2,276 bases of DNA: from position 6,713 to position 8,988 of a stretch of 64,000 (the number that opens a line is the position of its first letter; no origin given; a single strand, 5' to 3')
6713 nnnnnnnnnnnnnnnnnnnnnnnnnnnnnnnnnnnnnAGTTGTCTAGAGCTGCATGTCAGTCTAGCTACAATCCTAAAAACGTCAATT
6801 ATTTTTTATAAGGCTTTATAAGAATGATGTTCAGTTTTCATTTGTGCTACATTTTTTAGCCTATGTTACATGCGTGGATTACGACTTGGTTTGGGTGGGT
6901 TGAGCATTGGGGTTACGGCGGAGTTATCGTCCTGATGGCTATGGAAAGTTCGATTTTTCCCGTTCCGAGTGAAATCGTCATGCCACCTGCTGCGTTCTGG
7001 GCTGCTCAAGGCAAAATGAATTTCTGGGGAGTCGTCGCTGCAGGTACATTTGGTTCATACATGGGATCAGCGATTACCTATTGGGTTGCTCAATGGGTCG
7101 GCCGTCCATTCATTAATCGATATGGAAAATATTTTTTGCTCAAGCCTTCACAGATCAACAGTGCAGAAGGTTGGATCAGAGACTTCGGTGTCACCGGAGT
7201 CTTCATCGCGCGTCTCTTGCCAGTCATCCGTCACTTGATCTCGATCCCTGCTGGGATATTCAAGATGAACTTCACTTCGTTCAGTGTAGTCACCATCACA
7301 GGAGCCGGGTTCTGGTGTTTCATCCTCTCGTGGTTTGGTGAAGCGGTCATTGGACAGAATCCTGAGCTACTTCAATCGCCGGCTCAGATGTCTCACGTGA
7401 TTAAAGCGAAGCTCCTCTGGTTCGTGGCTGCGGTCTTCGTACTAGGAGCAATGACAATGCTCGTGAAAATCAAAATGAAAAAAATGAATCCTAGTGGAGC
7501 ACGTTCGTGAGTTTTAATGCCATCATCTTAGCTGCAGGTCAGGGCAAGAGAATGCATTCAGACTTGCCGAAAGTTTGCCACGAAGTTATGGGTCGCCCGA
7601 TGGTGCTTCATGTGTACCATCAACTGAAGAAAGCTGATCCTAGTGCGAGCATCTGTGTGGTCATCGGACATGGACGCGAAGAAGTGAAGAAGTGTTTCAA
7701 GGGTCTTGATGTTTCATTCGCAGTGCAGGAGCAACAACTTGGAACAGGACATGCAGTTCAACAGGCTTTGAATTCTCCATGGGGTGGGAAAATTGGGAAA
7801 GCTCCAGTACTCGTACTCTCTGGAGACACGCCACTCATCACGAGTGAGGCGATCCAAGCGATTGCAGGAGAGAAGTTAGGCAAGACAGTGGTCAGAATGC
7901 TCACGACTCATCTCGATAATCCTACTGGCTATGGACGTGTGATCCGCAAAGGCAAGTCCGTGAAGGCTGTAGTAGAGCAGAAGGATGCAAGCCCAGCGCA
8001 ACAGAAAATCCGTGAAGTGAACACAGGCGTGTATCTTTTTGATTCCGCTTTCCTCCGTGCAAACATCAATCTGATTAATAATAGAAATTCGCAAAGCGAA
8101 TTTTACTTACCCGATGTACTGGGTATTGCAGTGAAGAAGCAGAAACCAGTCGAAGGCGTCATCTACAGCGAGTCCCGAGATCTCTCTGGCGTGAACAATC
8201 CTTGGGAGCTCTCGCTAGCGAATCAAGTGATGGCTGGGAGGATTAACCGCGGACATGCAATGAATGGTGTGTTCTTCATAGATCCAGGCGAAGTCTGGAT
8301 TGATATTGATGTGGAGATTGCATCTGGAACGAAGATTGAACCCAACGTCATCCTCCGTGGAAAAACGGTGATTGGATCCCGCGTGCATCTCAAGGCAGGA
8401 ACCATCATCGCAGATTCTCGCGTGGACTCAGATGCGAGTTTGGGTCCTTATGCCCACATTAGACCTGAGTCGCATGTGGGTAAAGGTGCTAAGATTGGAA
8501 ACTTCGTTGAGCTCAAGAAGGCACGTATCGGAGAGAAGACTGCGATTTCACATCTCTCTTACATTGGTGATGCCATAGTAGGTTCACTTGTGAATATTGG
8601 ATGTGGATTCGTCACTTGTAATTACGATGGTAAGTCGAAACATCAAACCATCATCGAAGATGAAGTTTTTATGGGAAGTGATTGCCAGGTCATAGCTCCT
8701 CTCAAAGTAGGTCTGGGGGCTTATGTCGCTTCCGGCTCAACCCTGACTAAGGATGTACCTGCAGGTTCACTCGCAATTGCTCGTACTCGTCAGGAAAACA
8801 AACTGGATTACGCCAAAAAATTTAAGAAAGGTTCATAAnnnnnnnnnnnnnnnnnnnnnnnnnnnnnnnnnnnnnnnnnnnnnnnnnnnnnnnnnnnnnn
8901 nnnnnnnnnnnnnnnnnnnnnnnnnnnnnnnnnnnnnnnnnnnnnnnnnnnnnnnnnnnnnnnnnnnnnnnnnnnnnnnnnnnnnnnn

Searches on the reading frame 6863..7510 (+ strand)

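Call 98: search_protein_families(library=pfam, proteins=[window:6863-7510:+], max_evalue=0.0001)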
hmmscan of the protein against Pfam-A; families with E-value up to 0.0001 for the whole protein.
window:6863-7510:+ (215 aa): 1 family
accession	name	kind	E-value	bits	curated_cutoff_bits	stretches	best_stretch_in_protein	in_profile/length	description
PF09335.16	VTT_dom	-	5.4e-19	69.3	33.9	1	44-160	5-122/123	VTT domain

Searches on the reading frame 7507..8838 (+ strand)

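Call 97: search_protein_families(library=pfam, proteins=[window:7507-8838:+], max_evalue=0.0001)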
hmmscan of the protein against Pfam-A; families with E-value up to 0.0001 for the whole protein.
window:7507-8838:+ (443 aa): 5 families
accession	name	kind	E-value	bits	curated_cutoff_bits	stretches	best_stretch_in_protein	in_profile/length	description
PF00132.30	Hexapep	-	1.9e-20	72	27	2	268-302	1-35/36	Bacterial transferase hexapeptide (six repeats)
PF12804.13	NTP_transf_3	-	3.2e-17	63.6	27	1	5-122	1-110/160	MobA-like NTP transferase domain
PF00483.29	NTP_transferase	-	5.6e-14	52.7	21.2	1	5-221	2-222/245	Nucleotidyl transferase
PF25084.1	LbH_EIF2B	-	1.6e-07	31.7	54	0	302-367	20-84/105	EIF2B subunit epsilon LbH domain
PF01128.25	IspD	-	8.3e-07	29.4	27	1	5-119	3-113/221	2-C-methyl-D-erythritol 4-phosphate cytidylyltransferase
